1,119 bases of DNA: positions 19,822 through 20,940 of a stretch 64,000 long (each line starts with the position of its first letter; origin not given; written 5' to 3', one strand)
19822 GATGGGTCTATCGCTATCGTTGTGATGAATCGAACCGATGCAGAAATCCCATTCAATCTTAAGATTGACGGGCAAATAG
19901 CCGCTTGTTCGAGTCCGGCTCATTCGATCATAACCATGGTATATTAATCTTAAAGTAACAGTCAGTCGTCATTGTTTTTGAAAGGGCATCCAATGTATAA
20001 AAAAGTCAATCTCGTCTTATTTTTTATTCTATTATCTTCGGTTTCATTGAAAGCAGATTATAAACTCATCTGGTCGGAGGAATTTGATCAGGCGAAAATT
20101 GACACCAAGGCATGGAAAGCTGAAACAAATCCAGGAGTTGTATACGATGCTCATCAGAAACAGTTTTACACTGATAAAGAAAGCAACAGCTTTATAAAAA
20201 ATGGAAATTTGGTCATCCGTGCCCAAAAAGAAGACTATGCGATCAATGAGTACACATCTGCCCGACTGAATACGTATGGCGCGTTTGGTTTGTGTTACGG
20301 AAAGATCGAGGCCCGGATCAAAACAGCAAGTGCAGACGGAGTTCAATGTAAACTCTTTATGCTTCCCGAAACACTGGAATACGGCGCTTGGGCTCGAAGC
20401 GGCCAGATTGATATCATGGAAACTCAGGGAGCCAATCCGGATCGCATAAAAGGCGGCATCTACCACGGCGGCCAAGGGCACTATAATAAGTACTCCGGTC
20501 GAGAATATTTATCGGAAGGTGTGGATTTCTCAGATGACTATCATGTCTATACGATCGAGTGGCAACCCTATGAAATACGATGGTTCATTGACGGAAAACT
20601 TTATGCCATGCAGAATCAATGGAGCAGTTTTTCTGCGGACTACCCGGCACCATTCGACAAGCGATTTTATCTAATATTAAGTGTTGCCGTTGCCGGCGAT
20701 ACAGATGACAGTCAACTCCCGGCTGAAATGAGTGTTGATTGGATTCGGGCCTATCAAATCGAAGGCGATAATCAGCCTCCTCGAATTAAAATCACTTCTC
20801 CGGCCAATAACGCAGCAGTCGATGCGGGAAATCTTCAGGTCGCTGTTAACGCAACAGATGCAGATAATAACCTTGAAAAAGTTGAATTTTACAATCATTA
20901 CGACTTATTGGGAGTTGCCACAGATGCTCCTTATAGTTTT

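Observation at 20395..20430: GH16 domain with Gln replacing the catalytic nucleophile Glu (GQIDIME)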

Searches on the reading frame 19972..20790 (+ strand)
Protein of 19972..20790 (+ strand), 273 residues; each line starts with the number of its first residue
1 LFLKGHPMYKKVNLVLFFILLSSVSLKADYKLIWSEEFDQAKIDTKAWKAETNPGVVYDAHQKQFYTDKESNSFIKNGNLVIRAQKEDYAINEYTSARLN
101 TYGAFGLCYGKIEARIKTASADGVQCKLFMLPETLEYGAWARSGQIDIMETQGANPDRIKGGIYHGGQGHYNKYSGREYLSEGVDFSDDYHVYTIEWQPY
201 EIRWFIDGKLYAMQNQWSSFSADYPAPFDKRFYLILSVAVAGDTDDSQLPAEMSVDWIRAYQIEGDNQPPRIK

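Call 5: search_solved_structures(query=window:19972-20790:+, show_alignments=4, max_evalue=0.00001)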
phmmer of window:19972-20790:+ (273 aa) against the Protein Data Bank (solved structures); distinct sequences matched with E-value up to 0.00001: 48.
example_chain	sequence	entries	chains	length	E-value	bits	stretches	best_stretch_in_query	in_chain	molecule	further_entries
3azx_A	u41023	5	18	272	1.3e-40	142.9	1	28-262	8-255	Laminarinase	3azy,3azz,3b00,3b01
4dfs_A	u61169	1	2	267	1.4e-40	142.8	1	28-262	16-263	Glycoside hydrolase, family 16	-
3atg_A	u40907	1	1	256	4.8e-37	131.2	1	31-263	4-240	GLUCANASE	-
9voo_A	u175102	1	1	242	5.7e-37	130.9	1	31-262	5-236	Hydrolase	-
9voq_A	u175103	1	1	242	1.5e-36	129.5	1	31-262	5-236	Beta-1,3-glucanase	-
9vmv_A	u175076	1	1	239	1.8e-36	129.3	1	31-262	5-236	Beta-1,3-glucanase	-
3iln_A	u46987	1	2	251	2.2e-36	129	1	30-262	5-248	Laminarinase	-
8xph_A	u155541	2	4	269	1.1e-35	126.7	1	29-261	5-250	Laminarinase PtLam | Laminarinase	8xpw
2hyk_A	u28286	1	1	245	1.8e-35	126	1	31-263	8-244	Beta-1,3-glucanase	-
8xpk_A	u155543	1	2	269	2.8e-35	125.3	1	29-261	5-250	Laminarinase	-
2vy0_A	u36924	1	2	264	8.5e-35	123.8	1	29-263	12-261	ENDO-BETA-1,3-GLUCANASE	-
4crq_A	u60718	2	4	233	1.8e-34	122.7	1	29-262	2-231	ENDO-1,3-BETA-GLUCANASE, FAMILY GH16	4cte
7wwc_A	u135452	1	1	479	2e-33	119.3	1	19-262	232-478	beta-1,3(4)-glucanase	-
7ww4_A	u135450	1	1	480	2e-33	119.2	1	19-262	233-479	beta-1,3(4)-glucanase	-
6jh5_A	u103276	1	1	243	1.4e-31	113.2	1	29-262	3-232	LamCAT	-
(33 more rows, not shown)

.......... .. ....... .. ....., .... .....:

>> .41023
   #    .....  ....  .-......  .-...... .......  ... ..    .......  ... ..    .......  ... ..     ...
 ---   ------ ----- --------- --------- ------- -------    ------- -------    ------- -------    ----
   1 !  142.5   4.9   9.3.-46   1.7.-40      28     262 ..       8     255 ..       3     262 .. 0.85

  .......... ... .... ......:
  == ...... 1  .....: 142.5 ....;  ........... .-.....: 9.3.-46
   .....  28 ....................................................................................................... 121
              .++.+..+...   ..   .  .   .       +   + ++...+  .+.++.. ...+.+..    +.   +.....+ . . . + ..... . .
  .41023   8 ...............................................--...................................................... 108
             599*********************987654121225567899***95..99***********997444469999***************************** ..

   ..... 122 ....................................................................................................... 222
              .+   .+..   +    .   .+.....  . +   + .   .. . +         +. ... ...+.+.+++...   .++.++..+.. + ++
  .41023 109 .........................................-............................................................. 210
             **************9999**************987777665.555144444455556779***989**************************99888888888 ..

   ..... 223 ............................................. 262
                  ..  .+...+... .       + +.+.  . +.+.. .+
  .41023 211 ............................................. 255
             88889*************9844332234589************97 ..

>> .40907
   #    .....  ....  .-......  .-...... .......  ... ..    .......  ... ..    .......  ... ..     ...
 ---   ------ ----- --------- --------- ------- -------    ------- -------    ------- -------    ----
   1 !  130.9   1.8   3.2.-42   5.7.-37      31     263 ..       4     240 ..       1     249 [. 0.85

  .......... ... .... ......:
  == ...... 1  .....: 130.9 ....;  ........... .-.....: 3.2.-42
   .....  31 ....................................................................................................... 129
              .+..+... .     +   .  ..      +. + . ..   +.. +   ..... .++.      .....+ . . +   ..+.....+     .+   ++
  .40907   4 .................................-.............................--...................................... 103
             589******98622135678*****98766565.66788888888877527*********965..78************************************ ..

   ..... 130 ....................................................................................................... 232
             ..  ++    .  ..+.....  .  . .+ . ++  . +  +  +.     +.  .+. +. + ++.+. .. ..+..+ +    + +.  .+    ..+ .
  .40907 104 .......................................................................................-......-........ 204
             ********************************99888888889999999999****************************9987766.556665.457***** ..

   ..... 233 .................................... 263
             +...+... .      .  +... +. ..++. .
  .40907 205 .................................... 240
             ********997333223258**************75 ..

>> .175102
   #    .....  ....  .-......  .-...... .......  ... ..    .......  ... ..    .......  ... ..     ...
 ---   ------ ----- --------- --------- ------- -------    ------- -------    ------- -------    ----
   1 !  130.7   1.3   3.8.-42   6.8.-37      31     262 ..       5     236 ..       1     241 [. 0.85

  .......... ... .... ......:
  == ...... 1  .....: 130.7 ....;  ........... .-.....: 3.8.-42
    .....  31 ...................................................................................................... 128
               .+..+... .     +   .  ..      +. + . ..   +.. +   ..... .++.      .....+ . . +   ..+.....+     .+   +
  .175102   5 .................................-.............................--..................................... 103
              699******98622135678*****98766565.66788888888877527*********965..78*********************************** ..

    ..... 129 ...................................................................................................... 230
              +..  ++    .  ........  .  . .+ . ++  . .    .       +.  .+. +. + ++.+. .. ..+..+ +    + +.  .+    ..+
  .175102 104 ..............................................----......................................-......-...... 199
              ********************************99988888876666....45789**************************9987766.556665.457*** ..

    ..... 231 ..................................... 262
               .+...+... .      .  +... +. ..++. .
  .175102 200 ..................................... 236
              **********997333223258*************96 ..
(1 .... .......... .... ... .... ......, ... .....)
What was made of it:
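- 20053..20757 (+): GH16_3-like beta-jelly-roll domain (residues 28-262). PDB laminarinases at 1e-40 (call 5).
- Checked: Alignment to solved laminarinases (3azx/4dfs E~1e-40, 3atg) places this Gln exactly on the nucleophile Glu of GEIDIME (call 5).
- PDB 9voo carries an engineered-looking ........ version of the 3atg glucanase (call 5).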

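Call 6: find_homologous_proteins(query=window:20056-20790:+, max_evalue=0.00001)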
Query window:20056-20790:+ (245 aa): 895 proteins with E <= 0.00001 among 1003 candidates; the best 120 are listed.
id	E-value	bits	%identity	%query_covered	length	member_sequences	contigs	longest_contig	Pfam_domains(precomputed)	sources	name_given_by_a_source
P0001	1.1e-132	459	78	100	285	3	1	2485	PF00722.29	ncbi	ncbi:MAG: glycoside hydrolase family 16 protein, partial [Planctomycetota bacterium]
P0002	4.1e-132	457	82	96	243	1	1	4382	PF00722.29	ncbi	ncbi:MAG: glycoside hydrolase family 16 protein, partial [Planctomycetota bacterium]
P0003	2.3e-100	353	78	78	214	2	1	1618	PF00722.29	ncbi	-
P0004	2.3e-82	295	88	59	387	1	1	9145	PF18099.8,PF16990.12,PF17957.8,PF00722.29,PF03422.22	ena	-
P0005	3.9e-82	294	75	68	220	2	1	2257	PF00722.29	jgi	jgi:beta-glucanase (GH16 family)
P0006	3.1e-81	291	77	66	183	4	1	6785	PF00722.29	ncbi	ncbi:MAG: glycoside hydrolase family 16 protein, partial [Planctomycetota bacterium]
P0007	2.8e-75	271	75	62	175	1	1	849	PF00722.29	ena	-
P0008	8.2e-58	214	72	50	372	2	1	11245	PF18099.8,PF17957.8,PF00722.29,PF03422.22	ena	-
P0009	2.0e-57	213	43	96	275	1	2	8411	PF03935.23,PF00722.29,PF26113.1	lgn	-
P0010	2.3e-55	206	42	95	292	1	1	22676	PF03935.23,PF00722.29,PF26113.1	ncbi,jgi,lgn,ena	jgi:beta-glucanase (GH16 family)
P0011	9.8e-54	201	42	96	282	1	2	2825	PF03935.23,PF00722.29,PF26113.1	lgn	-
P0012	1.6e-53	200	43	95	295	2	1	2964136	PF03935.23,PF00722.29,PF26113.1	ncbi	ncbi:MAG: glycoside hydrolase family 16 protein, partial [Planctomycetota bacterium]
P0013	3.7e-53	199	42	95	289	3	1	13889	PF03935.23,PF00722.29,PF26113.1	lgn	-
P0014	4.2e-53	199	41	95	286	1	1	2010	PF03935.23,PF00722.29,PF26113.1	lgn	-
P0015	6.2e-53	198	42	95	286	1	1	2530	PF03935.23,PF00722.29,PF26113.1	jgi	jgi:beta-glucanase (GH16 family)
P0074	5.5e-42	162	81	37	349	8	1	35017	PF18099.8,PF16990.12,PF17957.8,PF00722.29,PF03422.22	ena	-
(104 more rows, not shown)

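Call 10: find_related_loci(query=window:20056-20790:+, collection=genome_contigs, flank=8000)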
Query window:20056-20790:+ (245 aa) in genome_contigs; peptide patterns used: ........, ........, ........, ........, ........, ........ (x = any residue, [..] = any of these).
12 stretches matched a pattern; 3 encode a relative of the query (tblastn E <= 1e-3); 3 distinct loci.
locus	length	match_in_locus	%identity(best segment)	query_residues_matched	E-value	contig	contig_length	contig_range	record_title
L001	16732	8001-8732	82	1-244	1e-142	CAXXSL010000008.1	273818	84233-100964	MAG: Anaerohalosphaeraceae bacterium isolate e6d7abad-767e-426a-9bd1-1558fb450614 genome assembly, contig: contig_8, who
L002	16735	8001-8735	79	1-245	4e-140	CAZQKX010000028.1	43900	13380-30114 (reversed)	MAG TPA_asm: uncultured Pirellulales bacterium isolate SRP167671_co1_135 genome assembly, contig: NODE_943_length_43900_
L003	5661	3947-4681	80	1-245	2e-140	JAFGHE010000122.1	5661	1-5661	MAG: Sedimentisphaerales bacterium isolate Zod_Metabat.1436 k87_4936697, whole genome shotgun sequence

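Call 11: find_related_loci(query=window:20056-20790:+, collection=metagenome_contigs, flank=8000)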
Query window:20056-20790:+ (245 aa) in metagenome_contigs; peptide patterns used: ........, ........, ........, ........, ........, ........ (x = any residue, [..] = any of these).
15 stretches matched a pattern; 2 encode a relative of the query (tblastn E <= 1e-3); 2 distinct loci.
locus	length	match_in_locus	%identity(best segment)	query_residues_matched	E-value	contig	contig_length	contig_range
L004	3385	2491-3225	78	1-245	3e-145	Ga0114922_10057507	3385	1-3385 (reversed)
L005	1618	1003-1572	78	1-190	3e-112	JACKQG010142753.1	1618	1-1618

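Call 16: search_protein_families(library=pfam, proteins=[L001:7917-11294:+, L001:6450-7889:+, L001:4969-6402:+, L002:3828-6407:+, L003:3869-5404:+, L003:870-2345:+, L001:11294-16033:-], max_evalue=0.001)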
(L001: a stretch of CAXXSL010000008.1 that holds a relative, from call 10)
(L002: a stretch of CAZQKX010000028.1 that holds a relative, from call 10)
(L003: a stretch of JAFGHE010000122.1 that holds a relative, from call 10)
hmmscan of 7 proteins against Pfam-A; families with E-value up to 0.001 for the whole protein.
L001:7917-11294:+ (1126 aa): 7 families
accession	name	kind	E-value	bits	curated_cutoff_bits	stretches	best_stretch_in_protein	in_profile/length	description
PF00722.28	Glyco_hydro_16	-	1.2e-20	74.1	22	1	72-258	12-174/175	Glycosyl hydrolases family 16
PF00150.24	Cellulase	-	3.1e-19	69.9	23.5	1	597-845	22-268/272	Cellulase (glycosyl hydrolase family 5)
PF17957.7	Big_7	-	1.9e-17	64.1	24.1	1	270-336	1-70/70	Bacterial Ig domain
PF03422.21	CBM_6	-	5.4e-17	62.7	28.9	1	402-511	8-124/125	Carbohydrate binding module (family 6)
PF18099.7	CBM_35_2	-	5.5e-11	43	23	1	403-509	3-111/112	Carbohydrate binding module (family 35)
PF07081.18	DUF1349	-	1.6e-10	41.4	32.4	1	980-1119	36-172/179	Protein of unknown function (DUF1349)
PF16990.11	CBM_35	-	0.00096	19.9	28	0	414-512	26-120/121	Carbohydrate binding module (family 35)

L001:6450-7889:+ (480 aa): 4 families
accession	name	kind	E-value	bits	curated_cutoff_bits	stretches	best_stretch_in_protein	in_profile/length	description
PF02055.22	Glyco_hydro_30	-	1.1e-89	301.3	23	1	82-415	1-348/348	Glycosyl hydrolase family 30 TIM-barrel domain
PF17189.10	Glyco_hydro_30C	-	1.2e-19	70.6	22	1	418-478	1-65/65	Glycosyl hydrolase family 30 beta sandwich domain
PF02057.21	Glyco_hydro_59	-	1.9e-07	31.1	27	1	97-336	17-222/294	Glycosyl hydrolase family 59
PF14587.12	Glyco_hydr_30_2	-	5.2e-05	23.2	27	1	70-250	3-200/364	O-Glycosyl hydrolase family 30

L001:4969-6402:+ (478 aa): 3 families
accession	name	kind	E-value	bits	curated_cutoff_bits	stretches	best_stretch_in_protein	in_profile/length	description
PF13347.12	MFS_2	-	2.6e-67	227.7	27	1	50-459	28-427/427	MFS/sugar transport protein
PF07690.21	MFS_1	-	1e-24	87.6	33.4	2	27-404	3-346/347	Major Facilitator Superfamily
PF03209.21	PUCC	-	1.3e-07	31.4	21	1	45-136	5-100/401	PUCC protein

L002:3828-6407:+ (860 aa): 3 families
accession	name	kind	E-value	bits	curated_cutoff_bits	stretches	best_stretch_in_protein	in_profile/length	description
PF13347.12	MFS_2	-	6.8e-62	209.8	27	2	501-842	95-427/427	MFS/sugar transport protein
PF07690.21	MFS_1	-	1.4e-16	60.8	33.4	3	503-787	85-346/347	Major Facilitator Superfamily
PF03209.21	PUCC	-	3.7e-05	23.4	21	0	47-105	9-66/401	PUCC protein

L003:3869-5404:+ (512 aa): 5 families
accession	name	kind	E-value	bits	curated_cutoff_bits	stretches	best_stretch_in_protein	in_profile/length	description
PF00722.28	Glyco_hydro_16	-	8.9e-21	74.6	22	1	69-256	11-174/175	Glycosyl hydrolases family 16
PF17957.7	Big_7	-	4.9e-18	66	24.1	1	268-334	1-70/70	Bacterial Ig domain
PF03422.21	CBM_6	-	1.1e-17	64.9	28.9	1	400-509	8-124/125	Carbohydrate binding module (family 6)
PF18099.7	CBM_35_2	-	6.9e-10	39.4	23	1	401-507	3-111/112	Carbohydrate binding module (family 35)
PF03935.22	SKN1_KRE6_Sbg1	-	0.00086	18.3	30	0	26-117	115-207/501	Beta-glucan synthesis-associated protein SKN1/KRE6/Sbg1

L003:870-2345:+ (492 aa): 3 families
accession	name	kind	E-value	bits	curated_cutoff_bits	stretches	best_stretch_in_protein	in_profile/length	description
PF13347.12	MFS_2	-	7.2e-64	216.3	27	1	40-474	3-427/427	MFS/sugar transport protein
PF07690.21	MFS_1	-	3.1e-27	95.9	33.4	2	41-419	3-346/347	Major Facilitator Superfamily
PF03209.21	PUCC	-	6.1e-08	32.5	21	1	63-150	9-100/401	PUCC protein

L001:11294-16033:- (1579 aa): 4 families
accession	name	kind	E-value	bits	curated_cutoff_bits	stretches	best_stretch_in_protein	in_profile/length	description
PF00932.25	LTD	-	3.8e-58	195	34.3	4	92-199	7-107/109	Lamin Tail Domain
PF08757.17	CotH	-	4.4e-41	141.9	23.8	1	374-706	1-286/322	CotH kinase protein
PF13290.12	CHB_HEX_C_1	-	8.9e-20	70.9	22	1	244-308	3-65/67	Chitobiase/beta-hexosaminidase C-terminal domain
PF13287.12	Fn3_assoc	-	1.7e-18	66.9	23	1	254-313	2-59/59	Fn3 associated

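Call 35: predict_structure(alignment_id=A2)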
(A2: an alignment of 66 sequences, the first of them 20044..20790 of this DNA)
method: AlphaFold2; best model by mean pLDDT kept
length: 249 residues; sequences in the alignment: 66
mean_pLDDT: 92.7   pTM: 0.90
mean pLDDT of the five models: 92.7, 91.8, 91.7, 91.1, 91.0
residues with pLDDT >= 90: 204; 70-90: 28; 50-70: 16; < 50: 1
segments of 3 or more residues with pLDDT < 50: none
pLDDT, mean of each block of 10 residues (from residue 1): 82 98 91 70 97 98 93 97 97 95 97 93 94 96 92 96 98 97 98 94 97 92 94 96 64
secondary structure, 60 per line:
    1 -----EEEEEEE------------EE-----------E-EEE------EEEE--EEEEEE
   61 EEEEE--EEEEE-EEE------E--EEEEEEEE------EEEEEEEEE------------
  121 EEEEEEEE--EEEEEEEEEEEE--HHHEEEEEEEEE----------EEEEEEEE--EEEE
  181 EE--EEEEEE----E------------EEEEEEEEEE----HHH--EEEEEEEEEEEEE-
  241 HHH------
elements in order: E6-12 E40-42 E49-52 E55-65 E68-72 E74-76 E86-93 E100-108 E121-128 E131-142 E148-156 E167-174 E177-182 E185-190 E208-217 E227-239
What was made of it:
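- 20053..20757 (+): AF2 model pLDDT 92.7 (call 35).
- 20338..20370 (+): Remodelled neighbouring strand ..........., replacing the canonical G(I/L)WPA(F/I)WMLPx. Both -1 subsite Trp are lost (W125 to Q here, R in the rest of the clade; W129 to F), and Ala127 is now Lys. The segment is a beta-strand in the model (call 35).
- On Glycoside hydrolase family 16 (sequence/fold family): AF2 pLDDT 92.7 (call 35).
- Tried and rejected: Salt bridges, cleft shape and electrostatics could therefore not be measured, and cleft-facing assignments rest on strand periodicity (call 35) and homology.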

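Call 36: search_solved_structures(query=L001:9504-11294:+, max_evalue=0.001)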
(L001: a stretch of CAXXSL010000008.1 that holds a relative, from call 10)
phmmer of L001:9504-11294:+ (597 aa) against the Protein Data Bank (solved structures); distinct sequences matched with E-value up to 0.001: 31.
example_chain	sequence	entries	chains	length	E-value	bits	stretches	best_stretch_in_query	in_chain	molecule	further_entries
9ku5_A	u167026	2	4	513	9.9e-27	97.1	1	4-189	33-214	Glycoside hydrolase | Putative beta-xylosidase GE32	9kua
8z2w_A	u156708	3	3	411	1.8e-19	73.2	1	6-211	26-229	Glucan 1,3-beta-glucosidase A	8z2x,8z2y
6zb9_A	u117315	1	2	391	3.8e-17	65.4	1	13-186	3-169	Exo-beta-1,3-glucanase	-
6zb8_A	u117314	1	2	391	9.5e-17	64.1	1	13-186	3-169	Exo-beta-1,3-glucanase variant E167Q/E295Q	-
1cec_A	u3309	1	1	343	2.5e-15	59.4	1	62-243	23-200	ENDOGLUCANASE CELC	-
1cen_A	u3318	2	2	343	6.1e-15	58.2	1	62-243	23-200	CELLULASE CELC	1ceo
1eqp_A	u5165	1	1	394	2.4e-14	56.2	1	9-250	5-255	EXO-B-(1,3)-GLUCANASE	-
1cz1_A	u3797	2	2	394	8.6e-14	54.4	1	9-250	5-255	PROTEIN (EXO-B-(1,3)-GLUCANASE) | EXO-(B)-(1,3)-GLUCANASE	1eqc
4m80_A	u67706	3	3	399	1.3e-13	53.8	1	9-250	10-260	EXO-1,3-BETA-GLUCANASE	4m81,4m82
2pb1_A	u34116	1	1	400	1.3e-13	53.8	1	9-250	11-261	Hypothetical protein XOG1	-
2pc8_A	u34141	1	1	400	1.3e-13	53.8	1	9-250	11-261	Hypothetical protein XOG1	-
2pf0_A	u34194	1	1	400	1.3e-13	53.7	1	9-226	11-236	Hypothetical protein XOG1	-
3n9k_A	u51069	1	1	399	1.4e-13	53.6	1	9-251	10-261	Glucan 1,3-beta-glucosidase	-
1h4p_A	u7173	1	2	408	2.6e-13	52.8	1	13-243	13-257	GLUCAN 1,3-BETA-GLUCOSIDASE I/II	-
2pbo_A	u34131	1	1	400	3.1e-13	52.5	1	9-250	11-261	Hypothetical protein XOG1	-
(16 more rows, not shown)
